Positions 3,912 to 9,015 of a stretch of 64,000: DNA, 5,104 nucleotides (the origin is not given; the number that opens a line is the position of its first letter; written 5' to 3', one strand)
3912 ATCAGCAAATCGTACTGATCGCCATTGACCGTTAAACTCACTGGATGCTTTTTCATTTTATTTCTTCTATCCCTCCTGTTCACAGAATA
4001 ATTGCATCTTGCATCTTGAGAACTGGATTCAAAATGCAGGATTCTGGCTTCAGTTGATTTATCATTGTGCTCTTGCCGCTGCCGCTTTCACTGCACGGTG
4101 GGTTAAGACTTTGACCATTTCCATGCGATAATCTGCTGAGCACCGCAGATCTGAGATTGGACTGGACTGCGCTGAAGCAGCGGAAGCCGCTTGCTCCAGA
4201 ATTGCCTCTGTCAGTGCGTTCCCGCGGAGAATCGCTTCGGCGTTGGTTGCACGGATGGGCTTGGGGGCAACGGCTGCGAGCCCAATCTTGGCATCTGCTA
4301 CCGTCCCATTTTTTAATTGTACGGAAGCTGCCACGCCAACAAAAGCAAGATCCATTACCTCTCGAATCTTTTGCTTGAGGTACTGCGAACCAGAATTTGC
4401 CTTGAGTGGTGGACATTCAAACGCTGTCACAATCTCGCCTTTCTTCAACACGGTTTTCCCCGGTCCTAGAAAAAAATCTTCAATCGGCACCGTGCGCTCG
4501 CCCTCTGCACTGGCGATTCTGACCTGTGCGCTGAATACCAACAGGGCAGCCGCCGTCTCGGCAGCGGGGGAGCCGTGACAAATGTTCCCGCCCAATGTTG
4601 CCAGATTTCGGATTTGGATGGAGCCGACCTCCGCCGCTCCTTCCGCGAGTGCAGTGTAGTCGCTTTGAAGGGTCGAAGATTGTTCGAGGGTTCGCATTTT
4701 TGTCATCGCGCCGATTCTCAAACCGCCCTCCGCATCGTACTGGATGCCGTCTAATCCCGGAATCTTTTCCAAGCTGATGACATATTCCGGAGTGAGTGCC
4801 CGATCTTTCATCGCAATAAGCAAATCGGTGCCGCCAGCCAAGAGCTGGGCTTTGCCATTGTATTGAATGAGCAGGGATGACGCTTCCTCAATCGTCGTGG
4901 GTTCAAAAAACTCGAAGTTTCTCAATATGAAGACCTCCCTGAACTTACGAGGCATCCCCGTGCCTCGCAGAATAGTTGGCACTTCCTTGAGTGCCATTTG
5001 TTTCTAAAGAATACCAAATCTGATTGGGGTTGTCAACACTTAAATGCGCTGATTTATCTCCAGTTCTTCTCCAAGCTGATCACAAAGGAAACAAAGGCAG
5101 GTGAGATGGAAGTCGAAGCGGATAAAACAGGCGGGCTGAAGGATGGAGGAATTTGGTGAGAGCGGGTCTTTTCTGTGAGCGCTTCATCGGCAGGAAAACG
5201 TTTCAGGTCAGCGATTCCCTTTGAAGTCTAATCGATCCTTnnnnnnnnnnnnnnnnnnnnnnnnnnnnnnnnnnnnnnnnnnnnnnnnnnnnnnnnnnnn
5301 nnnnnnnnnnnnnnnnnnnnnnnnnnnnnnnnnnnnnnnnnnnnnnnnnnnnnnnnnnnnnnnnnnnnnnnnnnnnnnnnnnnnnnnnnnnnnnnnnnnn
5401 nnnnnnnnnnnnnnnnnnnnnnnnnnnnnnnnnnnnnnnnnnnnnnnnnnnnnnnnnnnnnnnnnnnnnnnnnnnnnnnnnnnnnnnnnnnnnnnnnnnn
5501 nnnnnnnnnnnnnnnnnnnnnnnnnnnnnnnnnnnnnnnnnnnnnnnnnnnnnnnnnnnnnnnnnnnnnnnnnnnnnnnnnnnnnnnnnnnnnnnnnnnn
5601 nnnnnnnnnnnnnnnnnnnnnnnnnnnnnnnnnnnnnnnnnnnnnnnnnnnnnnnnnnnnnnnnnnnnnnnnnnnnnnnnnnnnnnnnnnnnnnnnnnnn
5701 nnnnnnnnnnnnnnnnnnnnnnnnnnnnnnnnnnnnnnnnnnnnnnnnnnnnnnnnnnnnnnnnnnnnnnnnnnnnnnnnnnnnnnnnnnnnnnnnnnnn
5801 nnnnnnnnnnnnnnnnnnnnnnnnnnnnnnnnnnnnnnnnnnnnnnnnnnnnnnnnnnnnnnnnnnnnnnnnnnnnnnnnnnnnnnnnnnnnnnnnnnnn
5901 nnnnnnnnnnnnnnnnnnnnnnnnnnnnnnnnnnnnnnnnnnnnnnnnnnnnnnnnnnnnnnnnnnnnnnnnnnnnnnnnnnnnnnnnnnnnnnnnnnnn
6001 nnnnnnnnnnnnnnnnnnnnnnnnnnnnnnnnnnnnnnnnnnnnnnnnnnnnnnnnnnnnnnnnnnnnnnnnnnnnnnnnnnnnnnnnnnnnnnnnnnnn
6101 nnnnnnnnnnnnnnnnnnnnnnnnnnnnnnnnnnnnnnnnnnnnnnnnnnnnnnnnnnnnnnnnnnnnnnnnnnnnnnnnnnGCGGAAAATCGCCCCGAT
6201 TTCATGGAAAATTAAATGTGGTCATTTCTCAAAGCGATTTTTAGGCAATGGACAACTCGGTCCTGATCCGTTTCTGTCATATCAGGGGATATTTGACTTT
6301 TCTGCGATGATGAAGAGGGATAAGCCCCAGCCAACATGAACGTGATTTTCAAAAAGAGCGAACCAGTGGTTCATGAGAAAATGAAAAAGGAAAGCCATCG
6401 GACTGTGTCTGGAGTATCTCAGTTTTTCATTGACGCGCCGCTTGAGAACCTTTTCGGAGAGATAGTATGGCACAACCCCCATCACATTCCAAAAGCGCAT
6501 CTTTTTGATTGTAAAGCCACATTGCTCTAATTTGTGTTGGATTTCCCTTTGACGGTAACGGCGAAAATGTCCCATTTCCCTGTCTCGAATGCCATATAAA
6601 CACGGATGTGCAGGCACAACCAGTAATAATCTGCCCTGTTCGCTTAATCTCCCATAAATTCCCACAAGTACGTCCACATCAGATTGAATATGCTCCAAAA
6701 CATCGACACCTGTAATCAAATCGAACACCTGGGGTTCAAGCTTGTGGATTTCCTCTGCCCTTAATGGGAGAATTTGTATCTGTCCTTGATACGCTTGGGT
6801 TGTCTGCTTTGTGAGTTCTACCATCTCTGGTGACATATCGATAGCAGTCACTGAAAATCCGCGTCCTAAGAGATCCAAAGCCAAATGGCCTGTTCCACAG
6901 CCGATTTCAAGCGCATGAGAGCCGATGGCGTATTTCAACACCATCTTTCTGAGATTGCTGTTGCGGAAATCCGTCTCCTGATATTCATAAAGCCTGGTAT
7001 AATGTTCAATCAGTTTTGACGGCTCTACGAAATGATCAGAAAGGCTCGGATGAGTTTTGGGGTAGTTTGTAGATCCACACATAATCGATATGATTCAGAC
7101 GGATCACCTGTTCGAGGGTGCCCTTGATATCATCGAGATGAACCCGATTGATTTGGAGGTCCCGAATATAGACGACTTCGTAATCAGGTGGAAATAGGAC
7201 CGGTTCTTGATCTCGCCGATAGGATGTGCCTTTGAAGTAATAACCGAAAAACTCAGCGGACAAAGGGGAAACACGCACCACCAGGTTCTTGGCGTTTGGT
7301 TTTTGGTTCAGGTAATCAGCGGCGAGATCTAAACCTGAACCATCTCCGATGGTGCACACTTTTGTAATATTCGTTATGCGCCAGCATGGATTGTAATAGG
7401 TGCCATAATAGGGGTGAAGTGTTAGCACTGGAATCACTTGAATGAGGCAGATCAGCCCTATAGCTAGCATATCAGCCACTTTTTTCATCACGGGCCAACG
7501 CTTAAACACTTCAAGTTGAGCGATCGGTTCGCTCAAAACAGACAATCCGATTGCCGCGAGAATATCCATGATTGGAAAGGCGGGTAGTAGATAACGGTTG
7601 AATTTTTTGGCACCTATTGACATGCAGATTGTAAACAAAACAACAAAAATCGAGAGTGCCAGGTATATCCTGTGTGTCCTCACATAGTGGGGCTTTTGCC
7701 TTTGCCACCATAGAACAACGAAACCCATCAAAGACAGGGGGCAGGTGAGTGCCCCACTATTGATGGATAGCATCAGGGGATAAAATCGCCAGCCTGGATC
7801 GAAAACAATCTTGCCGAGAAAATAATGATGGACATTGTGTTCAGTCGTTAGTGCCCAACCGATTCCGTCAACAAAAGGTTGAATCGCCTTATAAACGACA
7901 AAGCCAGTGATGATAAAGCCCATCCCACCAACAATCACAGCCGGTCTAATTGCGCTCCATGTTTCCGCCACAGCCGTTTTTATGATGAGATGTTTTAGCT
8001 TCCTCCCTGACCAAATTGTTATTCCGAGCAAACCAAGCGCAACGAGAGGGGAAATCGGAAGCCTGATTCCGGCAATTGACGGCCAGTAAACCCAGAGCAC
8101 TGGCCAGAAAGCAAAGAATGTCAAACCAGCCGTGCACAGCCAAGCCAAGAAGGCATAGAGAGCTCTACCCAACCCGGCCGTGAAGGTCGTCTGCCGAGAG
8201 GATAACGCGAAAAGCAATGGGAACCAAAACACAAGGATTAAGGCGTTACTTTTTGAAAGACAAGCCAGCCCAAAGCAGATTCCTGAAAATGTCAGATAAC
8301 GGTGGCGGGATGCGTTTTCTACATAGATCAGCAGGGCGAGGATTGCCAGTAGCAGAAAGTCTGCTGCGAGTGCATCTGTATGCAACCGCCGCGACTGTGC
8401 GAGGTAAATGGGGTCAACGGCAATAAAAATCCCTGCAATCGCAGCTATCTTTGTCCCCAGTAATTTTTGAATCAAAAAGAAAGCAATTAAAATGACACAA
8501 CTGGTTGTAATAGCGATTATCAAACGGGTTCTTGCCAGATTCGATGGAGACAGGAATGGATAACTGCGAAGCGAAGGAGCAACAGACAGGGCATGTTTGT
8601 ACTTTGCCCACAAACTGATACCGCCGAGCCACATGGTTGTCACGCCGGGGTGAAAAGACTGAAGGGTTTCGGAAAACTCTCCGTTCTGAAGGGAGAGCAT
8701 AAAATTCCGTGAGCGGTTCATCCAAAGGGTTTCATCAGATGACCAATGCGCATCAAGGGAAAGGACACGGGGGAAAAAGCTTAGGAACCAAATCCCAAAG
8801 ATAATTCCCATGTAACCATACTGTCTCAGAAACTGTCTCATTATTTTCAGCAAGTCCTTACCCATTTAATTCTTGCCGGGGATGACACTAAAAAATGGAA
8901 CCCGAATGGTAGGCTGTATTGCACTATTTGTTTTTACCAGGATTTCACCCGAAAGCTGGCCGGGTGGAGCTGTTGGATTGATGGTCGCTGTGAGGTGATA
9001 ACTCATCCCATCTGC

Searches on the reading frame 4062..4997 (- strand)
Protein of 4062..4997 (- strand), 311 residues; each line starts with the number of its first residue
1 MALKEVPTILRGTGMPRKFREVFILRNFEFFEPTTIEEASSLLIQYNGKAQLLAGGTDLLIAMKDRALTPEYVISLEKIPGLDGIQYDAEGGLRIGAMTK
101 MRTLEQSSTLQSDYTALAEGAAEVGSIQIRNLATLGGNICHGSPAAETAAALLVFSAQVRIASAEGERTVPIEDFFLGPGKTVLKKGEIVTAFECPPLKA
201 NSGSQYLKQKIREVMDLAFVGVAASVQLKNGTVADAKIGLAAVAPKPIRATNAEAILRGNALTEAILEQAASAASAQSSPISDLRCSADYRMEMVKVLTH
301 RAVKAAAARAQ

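Call 38: search_protein_families(library=ncbifam, proteins=[window:4062-4997:-], max_evalue=1e-8)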
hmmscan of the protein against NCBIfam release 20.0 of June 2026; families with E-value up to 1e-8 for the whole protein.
window:4062-4997:- (311 aa): 8 families
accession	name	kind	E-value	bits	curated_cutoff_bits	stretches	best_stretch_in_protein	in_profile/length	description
NF043083.1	XdhB_XDHase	equivalog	9.8e-75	251.3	310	1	30-310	7-287/289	xanthine dehydrogenase subunit XdhB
NF007427.0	PRK09971.1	equivalog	3.3e-73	246.4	287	1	29-310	6-287/292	xanthine dehydrogenase FAD-binding subunit XdhB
NF041019.1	glyceraldDH_beta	equivalog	9.2e-69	231.8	350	1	27-305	5-279/280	glyceraldehyde dehydrogenase subunit beta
TIGR02963.1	xanthine_xdhA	equivalog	2.2e-49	168.4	467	1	27-301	192-463/468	xanthine dehydrogenase small subunit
TIGR03195.1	4hydrxCoA_B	equivalog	7.8e-41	140.2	404.55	2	24-141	1-116/321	4-hydroxybenzoyl-CoA reductase subunit beta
TIGR03312.1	Se_sel_red_FAD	hypoth_equivalog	8.1e-22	77.6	241.5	1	29-297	3-241/257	molybdopterin-dependent oxidoreductase FAD-binding subunit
TIGR03199.1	pucC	equivalog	3.1e-21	75.9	306.05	1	33-278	1-241/264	xanthine dehydrogenase subunit C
TIGR02969.1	mam_aldehyde_ox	subfamily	3e-10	38.2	1912.3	1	22-271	231-490/1330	aldehyde oxidase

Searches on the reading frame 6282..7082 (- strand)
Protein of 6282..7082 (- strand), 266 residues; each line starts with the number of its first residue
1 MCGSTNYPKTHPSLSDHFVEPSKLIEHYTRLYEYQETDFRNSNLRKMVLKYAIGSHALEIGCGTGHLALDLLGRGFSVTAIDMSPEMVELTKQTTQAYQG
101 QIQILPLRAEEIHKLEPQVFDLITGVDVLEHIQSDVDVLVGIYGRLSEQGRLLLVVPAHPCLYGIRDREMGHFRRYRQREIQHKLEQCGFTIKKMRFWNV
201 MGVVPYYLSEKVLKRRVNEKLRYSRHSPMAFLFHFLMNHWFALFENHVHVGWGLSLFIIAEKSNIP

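Call 38: search_protein_families(library=ncbifam, proteins=[window:6282-7082:-], max_evalue=1e-8)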
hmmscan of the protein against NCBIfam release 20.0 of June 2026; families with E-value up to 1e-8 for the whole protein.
window:6282-7082:- (266 aa): 6 families
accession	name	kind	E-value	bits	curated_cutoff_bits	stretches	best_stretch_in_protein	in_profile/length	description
NF043040.1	corrin_prot_MT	hypoth_equivalog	3.1e-19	69.3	180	1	45-155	31-148/216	corrinoid protein-associated methyltransferase CpaM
TIGR01983.1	UbiG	equivalog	4e-14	52.5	102.95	1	50-154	46-151/228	bifunctional 2-polyprenyl-6-hydroxyphenol methylase/3-demethylubiquinol 3-O-methyltransferase UbiG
TIGR02021.1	BchM-ChlM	equivalog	9.9e-12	44.7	158.9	1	52-156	53-156/218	magnesium protoporphyrin IX methyltransferase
NF041255.1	mycofact_MftM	equivalog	6.1e-10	38.9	200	1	49-136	135-222/289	mycofactocin oligosaccharide methyltransferase MftM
NF041820.1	daptide_MTase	equivalog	2.2e-09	37.1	175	1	54-99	37-82/243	daptide-type RiPP biosynthesis methyltransferase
TIGR02072.1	BioC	equivalog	3.4e-09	36.9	184.95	1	47-188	26-170/244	malonyl-ACP O-methyltransferase BioC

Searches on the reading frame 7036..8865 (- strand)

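Call 38: search_protein_families(library=ncbifam, proteins=[window:7036-8865:-], max_evalue=1e-8)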
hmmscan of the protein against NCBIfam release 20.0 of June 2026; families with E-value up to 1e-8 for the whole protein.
window:7036-8865:- (609 aa): 1 family
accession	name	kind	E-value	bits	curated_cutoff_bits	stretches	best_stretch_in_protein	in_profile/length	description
TIGR03663.1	TIGR03663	subfamily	2.5e-10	40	126.25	1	111-261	71-223/435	flippase activity-associated protein Agl23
